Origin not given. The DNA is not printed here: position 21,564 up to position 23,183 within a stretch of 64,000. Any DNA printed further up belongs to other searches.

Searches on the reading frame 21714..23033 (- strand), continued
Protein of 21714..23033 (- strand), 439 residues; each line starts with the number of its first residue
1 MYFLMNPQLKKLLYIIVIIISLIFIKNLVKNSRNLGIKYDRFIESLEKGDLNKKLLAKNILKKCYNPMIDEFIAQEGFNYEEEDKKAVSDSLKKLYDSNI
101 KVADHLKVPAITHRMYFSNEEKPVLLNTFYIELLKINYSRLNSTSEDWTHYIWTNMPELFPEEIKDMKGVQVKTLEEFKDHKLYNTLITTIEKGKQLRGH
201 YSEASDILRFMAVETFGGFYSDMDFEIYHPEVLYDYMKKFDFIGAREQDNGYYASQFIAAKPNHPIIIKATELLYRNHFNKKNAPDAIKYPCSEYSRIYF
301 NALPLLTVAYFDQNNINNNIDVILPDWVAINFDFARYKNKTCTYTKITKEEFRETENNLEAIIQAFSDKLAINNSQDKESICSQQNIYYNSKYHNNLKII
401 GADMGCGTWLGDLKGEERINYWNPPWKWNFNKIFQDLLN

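Call 66: search_protein_families(library=pfam, proteins=[P0160, P0162, P0165, P0167, P0174, P0175, P0181, P0189, P0195, P0155], max_evalue=0.01)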
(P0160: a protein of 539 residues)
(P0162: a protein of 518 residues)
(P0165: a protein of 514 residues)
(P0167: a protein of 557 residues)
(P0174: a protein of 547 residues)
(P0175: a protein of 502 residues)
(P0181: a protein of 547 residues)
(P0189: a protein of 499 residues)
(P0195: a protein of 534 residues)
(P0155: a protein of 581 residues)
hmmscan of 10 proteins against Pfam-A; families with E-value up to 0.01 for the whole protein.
P0160 (539 aa): 2 families
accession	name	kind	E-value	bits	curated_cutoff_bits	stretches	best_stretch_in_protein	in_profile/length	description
PF04488.21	Gly_transf_sug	-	3.9e-07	31.1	23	1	301-405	6-92/93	Glycosyltransferase sugar-binding region containing DXD motif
PF12919.13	TcdA_TcdB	-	5.6e-05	23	23.6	1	334-390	134-194/382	TcdA/TcdB catalytic glycosyltransferase domain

P0162 (518 aa): 2 families
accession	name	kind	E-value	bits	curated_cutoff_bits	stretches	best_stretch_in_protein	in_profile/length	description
PF04488.21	Gly_transf_sug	-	3.5e-09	37.7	23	1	295-385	14-88/93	Glycosyltransferase sugar-binding region containing DXD motif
PF05704.18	Caps_synth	-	0.00012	22.1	24.5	1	347-433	105-201/278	Capsular polysaccharide synthesis protein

P0165 (514 aa): 2 families
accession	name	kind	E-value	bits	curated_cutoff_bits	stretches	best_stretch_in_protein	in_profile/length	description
PF04488.21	Gly_transf_sug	-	6.8e-07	30.3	23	1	339-380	51-92/93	Glycosyltransferase sugar-binding region containing DXD motif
PF12919.13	TcdA_TcdB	-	8.3e-06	25.7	23.6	1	319-373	147-204/382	TcdA/TcdB catalytic glycosyltransferase domain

P0167 (557 aa): 3 families
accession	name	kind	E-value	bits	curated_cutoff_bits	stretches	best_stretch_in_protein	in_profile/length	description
PF04488.21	Gly_transf_sug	-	1.1e-06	29.7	23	1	306-410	8-90/93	Glycosyltransferase sugar-binding region containing DXD motif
PF12919.13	TcdA_TcdB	-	3.2e-05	23.8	23.6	1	331-396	127-193/382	TcdA/TcdB catalytic glycosyltransferase domain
PF22205.1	Csm6_6H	-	0.0042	17.6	27.6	0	366-394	11-35/93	Csm6 6H domain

P0174 (547 aa): 2 families
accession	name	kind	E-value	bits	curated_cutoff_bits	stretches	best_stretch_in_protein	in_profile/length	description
PF04488.21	Gly_transf_sug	-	5.9e-08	33.7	23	1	312-414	8-90/93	Glycosyltransferase sugar-binding region containing DXD motif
PF12919.13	TcdA_TcdB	-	3.5e-05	23.7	23.6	1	339-401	130-194/382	TcdA/TcdB catalytic glycosyltransferase domain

P0175 (502 aa): 2 families
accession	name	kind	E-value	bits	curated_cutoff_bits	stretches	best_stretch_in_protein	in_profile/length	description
PF04488.21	Gly_transf_sug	-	7.2e-09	36.7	23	1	280-368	18-88/93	Glycosyltransferase sugar-binding region containing DXD motif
PF12919.13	TcdA_TcdB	-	0.0003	20.6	23.6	1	202-369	64-206/382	TcdA/TcdB catalytic glycosyltransferase domain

P0181 (547 aa): 2 families
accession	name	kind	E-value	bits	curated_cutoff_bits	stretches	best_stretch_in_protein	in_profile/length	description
PF04488.21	Gly_transf_sug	-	4.9e-07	30.8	23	1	316-413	13-92/93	Glycosyltransferase sugar-binding region containing DXD motif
PF12919.13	TcdA_TcdB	-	0.0041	16.9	23.6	0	377-398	173-194/382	TcdA/TcdB catalytic glycosyltransferase domain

P0189 (499 aa): 2 families
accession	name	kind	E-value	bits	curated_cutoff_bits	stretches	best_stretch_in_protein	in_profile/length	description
PF04488.21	Gly_transf_sug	-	0.00014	22.9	23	1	327-359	50-83/93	Glycosyltransferase sugar-binding region containing DXD motif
PF12919.13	TcdA_TcdB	-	0.0017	18.2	23.6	0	332-353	173-194/382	TcdA/TcdB catalytic glycosyltransferase domain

P0195 (534 aa): 2 families
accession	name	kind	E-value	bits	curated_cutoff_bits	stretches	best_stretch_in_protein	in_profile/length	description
PF04488.21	Gly_transf_sug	-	4.6e-08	34.1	23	1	313-399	18-89/93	Glycosyltransferase sugar-binding region containing DXD motif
PF12919.13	TcdA_TcdB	-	0.0013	18.5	23.6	1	338-386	141-193/382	TcdA/TcdB catalytic glycosyltransferase domain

P0155 (581 aa): 2 families
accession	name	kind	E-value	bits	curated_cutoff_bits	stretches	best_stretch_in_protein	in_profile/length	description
PF04488.21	Gly_transf_sug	-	1.9e-07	32.1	23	1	351-444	12-85/93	Glycosyltransferase sugar-binding region containing DXD motif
PF12919.13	TcdA_TcdB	-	0.00015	21.6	23.6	1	399-435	156-193/382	TcdA/TcdB catalytic glycosyltransferase domain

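Call 70: search_solved_structures(query=L033:15402-16370:-, max_evalue=0.01)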
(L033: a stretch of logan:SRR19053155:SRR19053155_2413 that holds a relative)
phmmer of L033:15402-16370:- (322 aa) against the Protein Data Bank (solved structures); distinct sequences matched with E-value up to 0.01: 5.
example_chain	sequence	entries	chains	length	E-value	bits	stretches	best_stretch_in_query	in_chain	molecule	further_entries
2nzw_A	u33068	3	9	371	3.5e-21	79.2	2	156-295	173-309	Alpha1,3-fucosyltransferase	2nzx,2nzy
5zoi_A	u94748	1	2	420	9e-21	77.9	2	156-294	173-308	Alpha-(1,3)-fucosyltransferase FucT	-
8d0o_A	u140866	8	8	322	1.7e-13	53.9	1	157-297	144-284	4-galactosyl-N-acetylglucosaminide 3-alpha-L-fucosyltransferase 9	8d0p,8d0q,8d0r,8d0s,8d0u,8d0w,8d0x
7yro_A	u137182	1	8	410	2.1e-05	27.4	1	214-294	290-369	Fucosyltransferase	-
9s6a_A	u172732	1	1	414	0.0076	19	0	169-256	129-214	Glycoprotein 3-alpha-L-fucosyltransferase A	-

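Call 71: search_protein_families(library=pfam, proteins=[L033:11611-12612:-, L033:12640-14463:-, L033:14472-15395:-, L033:15402-16370:-], max_evalue=0.001)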
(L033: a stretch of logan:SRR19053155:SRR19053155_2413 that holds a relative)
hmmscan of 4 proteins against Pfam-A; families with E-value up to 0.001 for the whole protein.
L033:11611-12612:- (333 aa): 2 families
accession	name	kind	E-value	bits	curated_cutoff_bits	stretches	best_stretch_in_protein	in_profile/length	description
PF00535.33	Glycos_transf_2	-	5.2e-15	56.2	23.3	1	90-257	1-164/168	Glycosyl transferase family 2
PF13641.12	Glyco_tranf_2_3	-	7.2e-07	29.9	27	1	89-203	3-114/230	Glycosyltransferase like family 2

L033:12640-14463:- (607 aa): 1 family
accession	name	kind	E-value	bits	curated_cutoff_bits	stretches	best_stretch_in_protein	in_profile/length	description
PF01531.22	Glyco_transf_11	-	1.4e-25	90.6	23.9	1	190-305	161-282/298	Glycosyl transferase family 11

L033:14472-15395:- (307 aa): 1 family
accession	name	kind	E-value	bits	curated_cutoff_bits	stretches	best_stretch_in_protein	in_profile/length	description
PF03269.20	DUF268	-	3.5e-13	50.2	25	1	172-251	50-128/176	Caenorhabditis protein of unknown function, DUF268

L033:15402-16370:- (322 aa): 2 families
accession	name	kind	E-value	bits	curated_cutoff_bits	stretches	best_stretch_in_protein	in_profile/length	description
PF00852.26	Glyco_transf_10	-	5e-18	65.8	23.9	1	160-300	2-144/182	Glycosyltransferase family 10 (fucosyltransferase) C-term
PF18025.7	FucT_N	-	1.9e-10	41.5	27.2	1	61-139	16-91/91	Alpha-(1,3)-fucosyltransferase FucT N-terminal domain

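Call 75: find_encoding_contigs(protein=P0022, flank=8000, max_places=2)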
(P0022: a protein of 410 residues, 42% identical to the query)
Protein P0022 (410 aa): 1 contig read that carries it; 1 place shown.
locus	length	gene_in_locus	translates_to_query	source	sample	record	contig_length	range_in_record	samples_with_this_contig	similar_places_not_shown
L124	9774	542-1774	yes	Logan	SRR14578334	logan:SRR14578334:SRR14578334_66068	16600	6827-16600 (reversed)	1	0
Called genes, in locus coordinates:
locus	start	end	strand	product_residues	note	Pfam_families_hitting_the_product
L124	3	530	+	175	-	?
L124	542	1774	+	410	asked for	PF04488:Gly_transf_sug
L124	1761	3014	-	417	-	PF13524:Glyco_trans_1_2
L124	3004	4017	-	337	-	-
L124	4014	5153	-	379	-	PF00535:Glycos_transf_2 (weak)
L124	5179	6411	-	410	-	PF13524:Glyco_trans_1_2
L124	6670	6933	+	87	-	PF02604:PhdYeFM_antitox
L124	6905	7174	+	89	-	PF05016:ParE_toxin (faint), PF06769:YoeB_toxin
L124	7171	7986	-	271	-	PF00398:RrnaAD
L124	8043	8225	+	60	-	-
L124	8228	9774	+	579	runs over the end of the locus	PF00361:Proton_antipo_M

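Call 76: find_encoding_contigs(protein=P0012, flank=8000, max_places=2)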
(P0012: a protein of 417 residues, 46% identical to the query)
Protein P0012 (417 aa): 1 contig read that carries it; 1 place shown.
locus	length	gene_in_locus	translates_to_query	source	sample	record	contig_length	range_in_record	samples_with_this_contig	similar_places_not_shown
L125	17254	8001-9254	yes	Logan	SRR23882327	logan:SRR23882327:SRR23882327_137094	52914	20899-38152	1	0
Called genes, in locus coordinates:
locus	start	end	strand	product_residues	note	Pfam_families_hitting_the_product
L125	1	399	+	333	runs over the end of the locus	-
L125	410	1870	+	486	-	PF00361:Proton_antipo_M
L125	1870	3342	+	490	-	PF00361:Proton_antipo_M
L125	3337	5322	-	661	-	PF02518:HATPase_c, PF00204:DNA_gyraseB, PF01751:Toprim, PF00986:DNA_gyraseB_C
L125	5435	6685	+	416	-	PF13524:Glyco_trans_1_2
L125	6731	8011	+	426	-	PF04488:Gly_transf_sug (weak), PF12919:TcdA_TcdB (weak)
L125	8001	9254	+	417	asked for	PF04488:Gly_transf_sug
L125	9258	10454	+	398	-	PF04488:Gly_transf_sug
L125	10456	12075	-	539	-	PF00795:CN_hydrolase, PF02540:NAD_synthase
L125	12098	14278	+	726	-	PF04453:LptD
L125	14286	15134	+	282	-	PF13623:SurA_N_2, PF13624:SurA_N_3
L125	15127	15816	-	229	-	PF01553:Acyltransferase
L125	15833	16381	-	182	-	PF02698:DUF218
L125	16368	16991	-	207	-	PF21948:LplA-B_cat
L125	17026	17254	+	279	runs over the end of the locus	PF00120:Gln-synt_C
